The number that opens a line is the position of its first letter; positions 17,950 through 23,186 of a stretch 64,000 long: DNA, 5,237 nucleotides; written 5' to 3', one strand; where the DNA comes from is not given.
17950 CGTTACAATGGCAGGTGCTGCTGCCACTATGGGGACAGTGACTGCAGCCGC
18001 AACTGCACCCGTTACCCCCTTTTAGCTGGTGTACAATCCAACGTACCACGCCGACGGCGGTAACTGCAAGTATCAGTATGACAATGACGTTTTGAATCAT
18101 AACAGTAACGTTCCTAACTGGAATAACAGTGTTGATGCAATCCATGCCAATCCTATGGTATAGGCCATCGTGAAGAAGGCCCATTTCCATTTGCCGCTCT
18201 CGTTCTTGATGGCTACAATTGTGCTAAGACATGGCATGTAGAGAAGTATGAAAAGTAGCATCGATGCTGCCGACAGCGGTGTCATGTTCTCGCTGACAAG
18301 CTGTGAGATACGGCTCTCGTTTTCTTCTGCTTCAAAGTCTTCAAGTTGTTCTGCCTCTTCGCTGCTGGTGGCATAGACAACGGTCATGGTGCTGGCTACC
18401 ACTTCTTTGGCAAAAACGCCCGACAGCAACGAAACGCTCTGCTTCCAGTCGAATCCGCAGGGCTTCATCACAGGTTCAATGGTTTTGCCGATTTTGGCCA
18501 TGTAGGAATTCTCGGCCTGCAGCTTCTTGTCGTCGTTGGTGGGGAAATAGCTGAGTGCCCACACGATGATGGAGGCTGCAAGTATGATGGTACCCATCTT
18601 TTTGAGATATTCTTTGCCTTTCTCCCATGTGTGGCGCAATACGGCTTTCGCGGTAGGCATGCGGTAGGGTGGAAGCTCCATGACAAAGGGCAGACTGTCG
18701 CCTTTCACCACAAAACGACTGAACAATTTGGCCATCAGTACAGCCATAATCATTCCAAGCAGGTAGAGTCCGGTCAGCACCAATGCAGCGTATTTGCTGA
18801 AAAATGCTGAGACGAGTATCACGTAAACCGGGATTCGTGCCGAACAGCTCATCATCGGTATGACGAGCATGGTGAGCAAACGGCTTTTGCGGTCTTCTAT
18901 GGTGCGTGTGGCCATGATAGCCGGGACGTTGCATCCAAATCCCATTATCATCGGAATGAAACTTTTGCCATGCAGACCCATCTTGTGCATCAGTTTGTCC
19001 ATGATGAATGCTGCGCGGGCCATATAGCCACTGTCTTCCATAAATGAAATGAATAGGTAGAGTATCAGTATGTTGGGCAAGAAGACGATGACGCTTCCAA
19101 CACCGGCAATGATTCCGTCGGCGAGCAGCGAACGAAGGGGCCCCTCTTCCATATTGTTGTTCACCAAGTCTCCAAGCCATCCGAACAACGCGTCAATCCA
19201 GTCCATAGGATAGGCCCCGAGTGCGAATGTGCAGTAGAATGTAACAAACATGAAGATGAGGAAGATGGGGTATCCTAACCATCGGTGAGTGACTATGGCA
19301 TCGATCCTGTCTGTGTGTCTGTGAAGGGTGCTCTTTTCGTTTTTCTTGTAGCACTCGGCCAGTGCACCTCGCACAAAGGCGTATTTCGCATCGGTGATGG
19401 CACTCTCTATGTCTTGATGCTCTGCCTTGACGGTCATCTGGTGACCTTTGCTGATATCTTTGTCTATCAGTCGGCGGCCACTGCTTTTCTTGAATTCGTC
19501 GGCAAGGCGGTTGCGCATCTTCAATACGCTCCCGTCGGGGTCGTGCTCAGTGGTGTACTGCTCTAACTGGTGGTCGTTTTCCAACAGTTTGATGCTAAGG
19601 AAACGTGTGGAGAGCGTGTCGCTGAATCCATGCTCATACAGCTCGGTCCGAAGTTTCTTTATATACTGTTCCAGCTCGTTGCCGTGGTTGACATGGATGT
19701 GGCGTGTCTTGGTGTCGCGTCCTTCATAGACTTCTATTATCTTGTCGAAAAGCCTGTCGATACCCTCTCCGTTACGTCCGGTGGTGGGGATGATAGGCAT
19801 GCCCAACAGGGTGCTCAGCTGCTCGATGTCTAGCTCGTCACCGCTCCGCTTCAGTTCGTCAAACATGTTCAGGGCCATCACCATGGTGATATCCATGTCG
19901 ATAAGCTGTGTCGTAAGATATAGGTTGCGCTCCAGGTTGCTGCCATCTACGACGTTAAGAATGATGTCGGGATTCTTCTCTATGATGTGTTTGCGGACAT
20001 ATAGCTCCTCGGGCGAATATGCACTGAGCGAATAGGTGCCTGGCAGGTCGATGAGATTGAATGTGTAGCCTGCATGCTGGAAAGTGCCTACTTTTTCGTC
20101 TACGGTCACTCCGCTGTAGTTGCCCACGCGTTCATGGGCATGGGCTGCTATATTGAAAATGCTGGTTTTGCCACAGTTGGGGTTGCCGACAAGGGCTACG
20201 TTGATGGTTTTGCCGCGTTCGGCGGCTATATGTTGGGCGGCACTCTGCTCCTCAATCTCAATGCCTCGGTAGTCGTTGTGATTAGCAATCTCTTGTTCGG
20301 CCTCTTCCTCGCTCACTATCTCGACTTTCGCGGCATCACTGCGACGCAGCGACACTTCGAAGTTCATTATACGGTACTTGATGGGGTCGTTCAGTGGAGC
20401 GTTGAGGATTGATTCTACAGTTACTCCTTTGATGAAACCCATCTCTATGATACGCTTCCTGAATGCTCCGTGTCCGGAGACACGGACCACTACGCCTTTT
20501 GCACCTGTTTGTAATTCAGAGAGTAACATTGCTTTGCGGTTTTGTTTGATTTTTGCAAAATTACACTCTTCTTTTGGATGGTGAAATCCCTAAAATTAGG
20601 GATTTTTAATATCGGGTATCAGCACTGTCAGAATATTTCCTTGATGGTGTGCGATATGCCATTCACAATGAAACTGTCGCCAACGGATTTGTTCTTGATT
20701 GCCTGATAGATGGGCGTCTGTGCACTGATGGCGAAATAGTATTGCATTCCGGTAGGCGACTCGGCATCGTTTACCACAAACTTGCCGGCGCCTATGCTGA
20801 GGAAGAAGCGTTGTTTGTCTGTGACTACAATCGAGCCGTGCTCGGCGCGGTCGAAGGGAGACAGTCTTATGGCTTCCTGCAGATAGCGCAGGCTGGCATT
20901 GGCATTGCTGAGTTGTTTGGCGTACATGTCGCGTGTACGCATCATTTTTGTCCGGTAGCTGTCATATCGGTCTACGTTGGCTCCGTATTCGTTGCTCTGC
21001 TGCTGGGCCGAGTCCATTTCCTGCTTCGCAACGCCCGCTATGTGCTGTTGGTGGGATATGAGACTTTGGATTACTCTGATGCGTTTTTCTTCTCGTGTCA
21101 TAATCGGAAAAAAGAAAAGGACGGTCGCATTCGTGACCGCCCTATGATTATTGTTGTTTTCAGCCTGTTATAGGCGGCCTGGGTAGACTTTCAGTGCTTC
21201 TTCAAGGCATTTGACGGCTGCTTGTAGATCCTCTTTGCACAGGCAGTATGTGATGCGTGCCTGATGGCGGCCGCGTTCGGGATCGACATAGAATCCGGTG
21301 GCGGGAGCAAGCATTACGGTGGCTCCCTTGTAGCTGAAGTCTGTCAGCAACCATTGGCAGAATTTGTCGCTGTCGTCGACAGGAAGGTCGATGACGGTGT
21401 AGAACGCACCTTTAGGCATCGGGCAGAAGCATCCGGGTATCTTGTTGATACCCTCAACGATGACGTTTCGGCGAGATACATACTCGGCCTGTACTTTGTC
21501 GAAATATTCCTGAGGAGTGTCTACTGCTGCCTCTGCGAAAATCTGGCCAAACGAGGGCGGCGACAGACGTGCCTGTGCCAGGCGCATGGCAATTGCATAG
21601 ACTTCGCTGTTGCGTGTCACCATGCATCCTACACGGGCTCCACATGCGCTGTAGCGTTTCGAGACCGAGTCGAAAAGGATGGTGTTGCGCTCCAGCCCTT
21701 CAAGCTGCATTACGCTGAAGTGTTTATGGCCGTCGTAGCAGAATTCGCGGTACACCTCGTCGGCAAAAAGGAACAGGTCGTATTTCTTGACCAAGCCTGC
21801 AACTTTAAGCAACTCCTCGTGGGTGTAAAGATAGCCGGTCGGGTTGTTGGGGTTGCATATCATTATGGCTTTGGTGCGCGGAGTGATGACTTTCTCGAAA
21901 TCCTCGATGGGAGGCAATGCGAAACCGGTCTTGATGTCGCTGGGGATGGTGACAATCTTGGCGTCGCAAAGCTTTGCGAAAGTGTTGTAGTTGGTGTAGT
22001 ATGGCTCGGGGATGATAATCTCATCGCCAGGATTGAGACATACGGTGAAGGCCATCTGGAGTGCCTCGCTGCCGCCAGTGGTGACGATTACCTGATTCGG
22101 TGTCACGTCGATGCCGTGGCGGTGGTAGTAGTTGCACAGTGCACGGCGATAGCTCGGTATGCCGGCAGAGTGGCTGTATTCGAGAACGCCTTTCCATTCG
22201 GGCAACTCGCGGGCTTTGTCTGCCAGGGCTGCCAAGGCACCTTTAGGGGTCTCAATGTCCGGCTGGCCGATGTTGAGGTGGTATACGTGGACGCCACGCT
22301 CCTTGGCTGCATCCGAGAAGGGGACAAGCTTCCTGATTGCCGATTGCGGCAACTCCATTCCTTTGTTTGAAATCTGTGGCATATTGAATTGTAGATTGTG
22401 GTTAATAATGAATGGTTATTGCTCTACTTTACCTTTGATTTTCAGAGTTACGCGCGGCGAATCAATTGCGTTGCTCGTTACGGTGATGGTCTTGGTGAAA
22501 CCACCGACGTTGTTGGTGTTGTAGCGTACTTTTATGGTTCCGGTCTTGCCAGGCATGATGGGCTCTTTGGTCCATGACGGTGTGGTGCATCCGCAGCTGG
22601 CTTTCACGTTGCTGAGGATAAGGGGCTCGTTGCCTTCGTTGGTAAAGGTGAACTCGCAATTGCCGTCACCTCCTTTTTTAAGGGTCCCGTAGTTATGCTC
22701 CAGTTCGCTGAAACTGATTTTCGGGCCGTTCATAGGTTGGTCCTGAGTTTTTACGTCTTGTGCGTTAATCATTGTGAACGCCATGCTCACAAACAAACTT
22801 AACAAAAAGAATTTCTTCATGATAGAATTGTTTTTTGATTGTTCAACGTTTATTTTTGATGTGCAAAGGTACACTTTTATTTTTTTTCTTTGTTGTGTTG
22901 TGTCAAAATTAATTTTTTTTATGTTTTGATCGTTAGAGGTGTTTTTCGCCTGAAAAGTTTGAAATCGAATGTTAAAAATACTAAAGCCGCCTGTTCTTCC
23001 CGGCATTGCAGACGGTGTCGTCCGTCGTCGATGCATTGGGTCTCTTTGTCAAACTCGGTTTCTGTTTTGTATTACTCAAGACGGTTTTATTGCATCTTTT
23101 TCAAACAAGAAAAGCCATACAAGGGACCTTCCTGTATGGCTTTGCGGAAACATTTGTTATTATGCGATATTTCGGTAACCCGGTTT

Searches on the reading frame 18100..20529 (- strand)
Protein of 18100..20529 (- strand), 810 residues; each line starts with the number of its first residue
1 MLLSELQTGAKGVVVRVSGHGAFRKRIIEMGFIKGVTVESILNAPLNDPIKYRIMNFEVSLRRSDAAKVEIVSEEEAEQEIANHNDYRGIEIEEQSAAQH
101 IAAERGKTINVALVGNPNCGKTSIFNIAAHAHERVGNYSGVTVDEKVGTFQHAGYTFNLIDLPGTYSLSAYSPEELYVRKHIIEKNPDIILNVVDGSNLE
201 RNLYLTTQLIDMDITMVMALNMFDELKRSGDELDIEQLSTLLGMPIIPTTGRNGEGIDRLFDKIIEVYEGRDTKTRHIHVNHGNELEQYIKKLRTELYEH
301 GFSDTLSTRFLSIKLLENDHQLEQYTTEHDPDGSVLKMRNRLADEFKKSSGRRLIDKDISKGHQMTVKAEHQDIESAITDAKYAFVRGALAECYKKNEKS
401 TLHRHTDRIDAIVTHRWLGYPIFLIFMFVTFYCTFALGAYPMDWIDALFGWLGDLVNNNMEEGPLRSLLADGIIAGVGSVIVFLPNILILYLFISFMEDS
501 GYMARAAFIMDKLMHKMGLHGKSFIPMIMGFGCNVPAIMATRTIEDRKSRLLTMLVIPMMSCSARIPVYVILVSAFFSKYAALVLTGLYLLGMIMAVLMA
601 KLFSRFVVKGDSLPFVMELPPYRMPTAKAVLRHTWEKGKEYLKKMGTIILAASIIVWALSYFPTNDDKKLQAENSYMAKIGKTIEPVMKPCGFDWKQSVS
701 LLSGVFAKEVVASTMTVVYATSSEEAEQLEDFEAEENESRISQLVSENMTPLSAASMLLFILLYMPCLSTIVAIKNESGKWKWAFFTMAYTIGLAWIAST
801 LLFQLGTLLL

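Call 31: search_protein_families(library=pfam, proteins=[window:18100-20529:-], max_evalue=0.001)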
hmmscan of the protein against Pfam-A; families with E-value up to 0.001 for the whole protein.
window:18100-20529:- (810 aa): 8 families
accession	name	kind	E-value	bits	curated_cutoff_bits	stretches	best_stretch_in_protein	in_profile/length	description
PF02421.24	FeoB_N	-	1.3e-59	200.7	27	1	110-264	2-156/156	Ferrous iron transport protein B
PF07670.19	Gate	-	1.7e-47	160.6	29.6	2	480-575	1-103/104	Nucleoside recognition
PF07664.17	FeoB_C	-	2.1e-22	79.1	26.6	1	586-637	2-54/54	Ferrous iron transport protein B C terminus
PF04023.20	FeoA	-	2e-17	63.4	23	1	1-71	1-72/74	FeoA domain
PF01926.29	MMR_HSR1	-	1.2e-16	61.2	21.9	1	110-221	1-112/113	50S ribosome-binding GTPase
PF17910.6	FeoB_Cyto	-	4.4e-12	46.7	23.4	1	282-395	1-90/90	FeoB cytosolic helical domain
PF09439.16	SRPRB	-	0.00032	20.5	25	1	110-207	5-93/178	Signal recognition particle receptor beta subunit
PF00009.33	GTP_EFTU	-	0.00042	20.4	26.5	0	139-267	53-185/188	Elongation factor Tu GTP binding domain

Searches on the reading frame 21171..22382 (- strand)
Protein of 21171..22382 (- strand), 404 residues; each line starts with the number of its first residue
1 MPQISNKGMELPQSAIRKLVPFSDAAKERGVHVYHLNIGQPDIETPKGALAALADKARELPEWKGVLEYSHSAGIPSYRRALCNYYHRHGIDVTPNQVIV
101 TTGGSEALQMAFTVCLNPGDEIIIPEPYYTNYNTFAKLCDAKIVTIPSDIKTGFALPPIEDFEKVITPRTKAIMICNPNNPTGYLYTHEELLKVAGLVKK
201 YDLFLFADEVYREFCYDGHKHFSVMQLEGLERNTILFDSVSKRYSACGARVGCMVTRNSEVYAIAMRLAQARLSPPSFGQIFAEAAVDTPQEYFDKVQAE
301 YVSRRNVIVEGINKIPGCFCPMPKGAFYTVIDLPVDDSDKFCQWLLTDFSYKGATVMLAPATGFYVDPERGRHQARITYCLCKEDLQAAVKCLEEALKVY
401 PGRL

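Call 64: search_protein_families(library=pfam, proteins=[window:21171-22382:-], max_evalue=0.0001)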
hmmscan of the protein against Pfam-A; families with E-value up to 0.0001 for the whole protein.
window:21171-22382:- (404 aa): 4 families
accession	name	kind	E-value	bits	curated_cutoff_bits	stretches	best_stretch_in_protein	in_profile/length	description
PF00155.27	Aminotran_1_2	-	3.2e-58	198.1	19.7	1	33-390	3-358/361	Aminotransferase class I and II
PF00266.25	Aminotran_5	-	4.4e-08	32.9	21.5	1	94-209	59-176/371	Aminotransferase class-V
PF01041.23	DegT_DnrJ_EryC1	-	2.9e-07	30.5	19.8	1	97-177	41-120/360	DegT/DnrJ/EryC1/StrS aminotransferase family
PF01053.26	Cys_Met_Meta_PP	-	1.7e-05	24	27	1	97-210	69-175/381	Cys/Met metabolism PLP-dependent enzyme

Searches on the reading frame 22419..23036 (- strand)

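Call 64: search_protein_families(library=pfam, proteins=[window:22419-23036:-], max_evalue=0.0001)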
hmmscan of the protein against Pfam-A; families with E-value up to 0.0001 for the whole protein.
window:22419-23036:- (206 aa): 2 families
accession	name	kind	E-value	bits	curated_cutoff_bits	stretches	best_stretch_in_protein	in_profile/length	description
PF07610.17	DUF1573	-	3.5e-34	117.2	26.1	1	107-204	1-98/98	Protein of unknown function (DUF1573)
PF22544.2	HYDIN_VesB_CFA65-like_Ig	-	1.6e-18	67.2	25.5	1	105-203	1-100/100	HYDIN/CFA65/VesB-like, Ig-like domain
